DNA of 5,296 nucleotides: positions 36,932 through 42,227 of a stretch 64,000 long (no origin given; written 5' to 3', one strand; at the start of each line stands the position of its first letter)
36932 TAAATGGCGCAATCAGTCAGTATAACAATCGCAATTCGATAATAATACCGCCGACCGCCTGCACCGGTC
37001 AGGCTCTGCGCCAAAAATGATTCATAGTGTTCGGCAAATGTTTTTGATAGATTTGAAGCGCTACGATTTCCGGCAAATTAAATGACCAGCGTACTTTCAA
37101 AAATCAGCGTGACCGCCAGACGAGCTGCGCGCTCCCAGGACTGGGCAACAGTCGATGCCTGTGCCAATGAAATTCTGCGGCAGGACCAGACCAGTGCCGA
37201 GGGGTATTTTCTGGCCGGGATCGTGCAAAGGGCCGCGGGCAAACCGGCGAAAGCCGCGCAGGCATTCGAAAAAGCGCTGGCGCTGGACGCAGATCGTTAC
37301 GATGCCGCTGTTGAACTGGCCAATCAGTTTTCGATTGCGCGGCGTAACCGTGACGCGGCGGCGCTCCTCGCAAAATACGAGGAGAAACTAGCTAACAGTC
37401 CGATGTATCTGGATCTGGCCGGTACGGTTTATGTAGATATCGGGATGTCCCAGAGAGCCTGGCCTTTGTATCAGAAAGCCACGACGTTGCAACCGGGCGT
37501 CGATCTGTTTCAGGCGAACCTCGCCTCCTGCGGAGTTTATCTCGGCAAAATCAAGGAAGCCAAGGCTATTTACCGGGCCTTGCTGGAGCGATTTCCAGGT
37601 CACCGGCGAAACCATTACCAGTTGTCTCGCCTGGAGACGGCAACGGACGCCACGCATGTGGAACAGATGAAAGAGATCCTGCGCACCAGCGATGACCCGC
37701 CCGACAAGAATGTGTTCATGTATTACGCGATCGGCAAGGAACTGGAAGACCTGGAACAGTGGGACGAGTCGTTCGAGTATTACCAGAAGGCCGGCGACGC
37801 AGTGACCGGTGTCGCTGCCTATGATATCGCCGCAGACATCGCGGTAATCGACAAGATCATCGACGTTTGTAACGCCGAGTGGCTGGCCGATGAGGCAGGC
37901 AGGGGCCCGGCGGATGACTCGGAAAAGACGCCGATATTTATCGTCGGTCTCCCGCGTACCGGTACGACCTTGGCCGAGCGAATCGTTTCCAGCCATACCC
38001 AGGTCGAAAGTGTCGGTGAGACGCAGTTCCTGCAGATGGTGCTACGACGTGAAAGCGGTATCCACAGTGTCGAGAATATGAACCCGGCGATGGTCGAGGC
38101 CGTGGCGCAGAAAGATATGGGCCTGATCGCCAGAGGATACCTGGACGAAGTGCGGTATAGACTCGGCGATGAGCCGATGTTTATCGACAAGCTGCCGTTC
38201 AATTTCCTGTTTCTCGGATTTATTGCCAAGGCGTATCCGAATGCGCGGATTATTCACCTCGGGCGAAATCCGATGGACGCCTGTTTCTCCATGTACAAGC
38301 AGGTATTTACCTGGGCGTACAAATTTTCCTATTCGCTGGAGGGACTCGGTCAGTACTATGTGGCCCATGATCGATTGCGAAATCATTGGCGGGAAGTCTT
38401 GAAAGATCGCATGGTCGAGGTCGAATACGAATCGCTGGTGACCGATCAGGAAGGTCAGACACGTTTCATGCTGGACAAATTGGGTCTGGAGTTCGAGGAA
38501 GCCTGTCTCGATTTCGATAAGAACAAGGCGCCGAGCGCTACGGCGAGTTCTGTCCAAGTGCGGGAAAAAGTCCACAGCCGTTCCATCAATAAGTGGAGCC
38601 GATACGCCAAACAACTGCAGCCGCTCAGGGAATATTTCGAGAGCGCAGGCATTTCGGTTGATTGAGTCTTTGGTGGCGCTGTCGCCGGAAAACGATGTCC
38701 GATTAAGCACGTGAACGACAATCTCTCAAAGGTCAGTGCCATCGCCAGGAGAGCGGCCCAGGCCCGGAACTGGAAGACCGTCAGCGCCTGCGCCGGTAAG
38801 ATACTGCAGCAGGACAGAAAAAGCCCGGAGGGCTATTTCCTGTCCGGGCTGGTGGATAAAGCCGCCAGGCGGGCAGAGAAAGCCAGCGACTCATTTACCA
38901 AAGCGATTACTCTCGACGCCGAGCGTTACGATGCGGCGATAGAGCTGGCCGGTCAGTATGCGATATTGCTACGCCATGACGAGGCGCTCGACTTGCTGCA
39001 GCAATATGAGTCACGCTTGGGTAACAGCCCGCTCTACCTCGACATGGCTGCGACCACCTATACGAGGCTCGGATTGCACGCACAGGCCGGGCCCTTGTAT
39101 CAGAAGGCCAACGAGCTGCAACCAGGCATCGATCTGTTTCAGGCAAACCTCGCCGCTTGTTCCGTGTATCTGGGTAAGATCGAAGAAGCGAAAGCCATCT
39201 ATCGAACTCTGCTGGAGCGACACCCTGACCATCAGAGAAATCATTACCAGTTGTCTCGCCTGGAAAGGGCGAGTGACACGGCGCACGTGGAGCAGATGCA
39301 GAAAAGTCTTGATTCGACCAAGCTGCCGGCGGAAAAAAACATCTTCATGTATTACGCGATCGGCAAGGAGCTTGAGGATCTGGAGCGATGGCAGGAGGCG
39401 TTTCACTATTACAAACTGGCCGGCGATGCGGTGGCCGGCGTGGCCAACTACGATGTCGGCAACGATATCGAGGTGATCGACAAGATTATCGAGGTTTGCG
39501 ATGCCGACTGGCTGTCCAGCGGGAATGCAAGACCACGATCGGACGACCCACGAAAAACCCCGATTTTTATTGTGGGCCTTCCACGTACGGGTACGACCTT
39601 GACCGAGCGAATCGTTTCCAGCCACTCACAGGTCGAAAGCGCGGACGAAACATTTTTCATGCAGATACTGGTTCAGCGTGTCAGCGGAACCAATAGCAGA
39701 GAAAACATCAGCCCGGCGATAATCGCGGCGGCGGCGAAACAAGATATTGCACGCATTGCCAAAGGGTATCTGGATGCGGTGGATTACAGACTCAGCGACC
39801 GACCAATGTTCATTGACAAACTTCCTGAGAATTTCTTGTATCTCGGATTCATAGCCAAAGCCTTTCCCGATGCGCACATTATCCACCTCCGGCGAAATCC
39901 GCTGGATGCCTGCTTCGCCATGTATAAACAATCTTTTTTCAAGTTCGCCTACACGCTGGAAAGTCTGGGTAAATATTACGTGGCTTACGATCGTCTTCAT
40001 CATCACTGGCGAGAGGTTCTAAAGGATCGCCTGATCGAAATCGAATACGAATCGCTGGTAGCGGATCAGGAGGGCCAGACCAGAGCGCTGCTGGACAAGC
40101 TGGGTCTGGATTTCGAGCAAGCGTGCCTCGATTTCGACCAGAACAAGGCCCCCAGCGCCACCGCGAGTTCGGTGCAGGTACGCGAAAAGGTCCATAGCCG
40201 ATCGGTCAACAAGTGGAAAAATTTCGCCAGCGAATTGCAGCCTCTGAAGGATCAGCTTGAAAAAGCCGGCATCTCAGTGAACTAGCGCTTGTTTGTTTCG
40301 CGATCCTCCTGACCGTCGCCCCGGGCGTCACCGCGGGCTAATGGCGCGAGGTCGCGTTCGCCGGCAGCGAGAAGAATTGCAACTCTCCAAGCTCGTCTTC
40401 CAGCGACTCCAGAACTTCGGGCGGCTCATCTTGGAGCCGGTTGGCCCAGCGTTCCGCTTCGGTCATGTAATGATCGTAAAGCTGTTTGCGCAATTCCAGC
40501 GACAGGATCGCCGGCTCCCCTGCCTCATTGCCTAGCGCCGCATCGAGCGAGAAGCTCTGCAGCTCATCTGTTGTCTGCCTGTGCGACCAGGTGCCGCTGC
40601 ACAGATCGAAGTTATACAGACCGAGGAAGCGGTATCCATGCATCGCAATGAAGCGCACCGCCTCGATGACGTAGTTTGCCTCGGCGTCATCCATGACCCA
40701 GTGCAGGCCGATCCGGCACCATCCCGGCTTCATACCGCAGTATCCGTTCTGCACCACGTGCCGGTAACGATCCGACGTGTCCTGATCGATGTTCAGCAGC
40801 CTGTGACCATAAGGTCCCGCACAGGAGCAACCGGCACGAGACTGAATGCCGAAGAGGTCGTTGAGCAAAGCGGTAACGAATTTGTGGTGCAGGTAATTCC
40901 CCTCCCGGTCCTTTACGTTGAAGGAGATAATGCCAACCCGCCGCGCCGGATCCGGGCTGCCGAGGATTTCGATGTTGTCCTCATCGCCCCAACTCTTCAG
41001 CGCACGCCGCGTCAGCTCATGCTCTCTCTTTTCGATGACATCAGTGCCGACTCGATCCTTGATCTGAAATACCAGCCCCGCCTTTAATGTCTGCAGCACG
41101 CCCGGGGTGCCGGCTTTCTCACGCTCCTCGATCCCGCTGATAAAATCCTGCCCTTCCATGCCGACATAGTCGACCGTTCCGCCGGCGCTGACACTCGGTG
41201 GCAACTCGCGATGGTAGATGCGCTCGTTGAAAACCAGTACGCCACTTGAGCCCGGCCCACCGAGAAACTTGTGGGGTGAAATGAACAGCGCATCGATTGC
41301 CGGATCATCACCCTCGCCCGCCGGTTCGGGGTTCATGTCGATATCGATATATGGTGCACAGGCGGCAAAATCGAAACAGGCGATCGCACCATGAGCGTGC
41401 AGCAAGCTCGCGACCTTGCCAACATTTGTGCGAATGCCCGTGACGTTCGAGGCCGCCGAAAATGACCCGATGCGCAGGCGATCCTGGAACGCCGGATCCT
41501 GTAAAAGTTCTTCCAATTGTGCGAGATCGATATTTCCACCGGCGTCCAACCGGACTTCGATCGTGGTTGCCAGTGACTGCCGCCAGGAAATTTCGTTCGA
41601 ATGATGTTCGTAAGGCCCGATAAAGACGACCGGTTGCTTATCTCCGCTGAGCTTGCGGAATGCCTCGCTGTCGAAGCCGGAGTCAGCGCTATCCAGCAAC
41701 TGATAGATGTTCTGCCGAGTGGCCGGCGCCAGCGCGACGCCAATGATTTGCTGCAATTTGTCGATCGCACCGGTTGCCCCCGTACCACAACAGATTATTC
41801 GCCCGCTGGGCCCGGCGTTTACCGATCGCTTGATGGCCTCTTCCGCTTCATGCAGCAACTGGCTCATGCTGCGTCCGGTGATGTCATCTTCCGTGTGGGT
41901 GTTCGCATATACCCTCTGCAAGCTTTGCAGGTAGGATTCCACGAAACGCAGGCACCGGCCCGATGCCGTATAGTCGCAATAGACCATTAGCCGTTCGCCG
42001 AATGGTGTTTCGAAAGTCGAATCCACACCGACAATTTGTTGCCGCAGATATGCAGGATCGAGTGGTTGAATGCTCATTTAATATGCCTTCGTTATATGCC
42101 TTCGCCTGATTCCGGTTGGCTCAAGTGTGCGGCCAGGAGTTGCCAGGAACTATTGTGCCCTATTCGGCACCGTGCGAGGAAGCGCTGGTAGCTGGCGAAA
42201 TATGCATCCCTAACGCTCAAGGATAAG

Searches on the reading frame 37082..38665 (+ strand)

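Call 70: search_protein_families(library=pfam, proteins=[window:37082-38665:+], max_evalue=0.00001)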
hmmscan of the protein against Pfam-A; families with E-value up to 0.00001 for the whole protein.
window:37082-38665:+ (527 aa): 7 families
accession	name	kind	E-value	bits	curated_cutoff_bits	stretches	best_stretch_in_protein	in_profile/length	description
PF13469.12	Sulfotransfer_3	-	2.1e-44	152.8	27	1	284-473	1-216/216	Sulfotransferase family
PF00685.33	Sulfotransfer_1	-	7.6e-14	52.2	22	1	283-475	2-187/255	Sulfotransferase domain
PF07719.23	TPR_2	-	1.4e-10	40.9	27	0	39-69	1-31/34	Tetratricopeptide repeat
PF13181.12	TPR_8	-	1.3e-09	37.9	25.7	0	39-71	1-33/34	Tetratricopeptide repeat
PF14559.12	TPR_19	-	1.2e-07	32.4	25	0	51-112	3-64/68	Tetratricopeptide repeat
PF00515.34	TPR_1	-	2.1e-07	30.9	27.8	0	39-69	1-31/34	Tetratricopeptide repeat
PF13428.12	TPR_14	-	6.7e-07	29.8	23.5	0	147-183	7-43/44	Tetratricopeptide repeat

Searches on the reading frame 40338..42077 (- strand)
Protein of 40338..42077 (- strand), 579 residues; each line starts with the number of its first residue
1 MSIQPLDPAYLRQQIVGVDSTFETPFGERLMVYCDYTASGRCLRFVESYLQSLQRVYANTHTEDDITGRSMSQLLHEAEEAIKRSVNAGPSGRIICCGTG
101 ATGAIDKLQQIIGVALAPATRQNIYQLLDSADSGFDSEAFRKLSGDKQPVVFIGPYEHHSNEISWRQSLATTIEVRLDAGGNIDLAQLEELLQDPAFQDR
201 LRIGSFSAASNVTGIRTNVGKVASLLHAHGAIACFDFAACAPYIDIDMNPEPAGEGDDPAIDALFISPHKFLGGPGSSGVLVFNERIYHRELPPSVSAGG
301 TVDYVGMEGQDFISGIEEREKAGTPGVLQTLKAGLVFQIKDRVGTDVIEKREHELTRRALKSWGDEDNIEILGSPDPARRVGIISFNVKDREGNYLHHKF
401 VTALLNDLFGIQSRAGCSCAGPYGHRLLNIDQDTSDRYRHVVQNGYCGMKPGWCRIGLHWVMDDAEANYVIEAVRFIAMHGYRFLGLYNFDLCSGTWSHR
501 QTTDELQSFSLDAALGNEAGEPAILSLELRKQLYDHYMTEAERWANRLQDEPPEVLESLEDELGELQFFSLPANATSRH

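Call 70: search_protein_families(library=pfam, proteins=[window:40338-42077:-], max_evalue=0.00001)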
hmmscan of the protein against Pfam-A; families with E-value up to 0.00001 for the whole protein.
window:40338-42077:- (579 aa): 1 family
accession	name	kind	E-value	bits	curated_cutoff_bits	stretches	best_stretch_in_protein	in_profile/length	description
PF00266.25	Aminotran_5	-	2.9e-34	119.1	21.5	1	151-460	91-361/371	Aminotransferase class-V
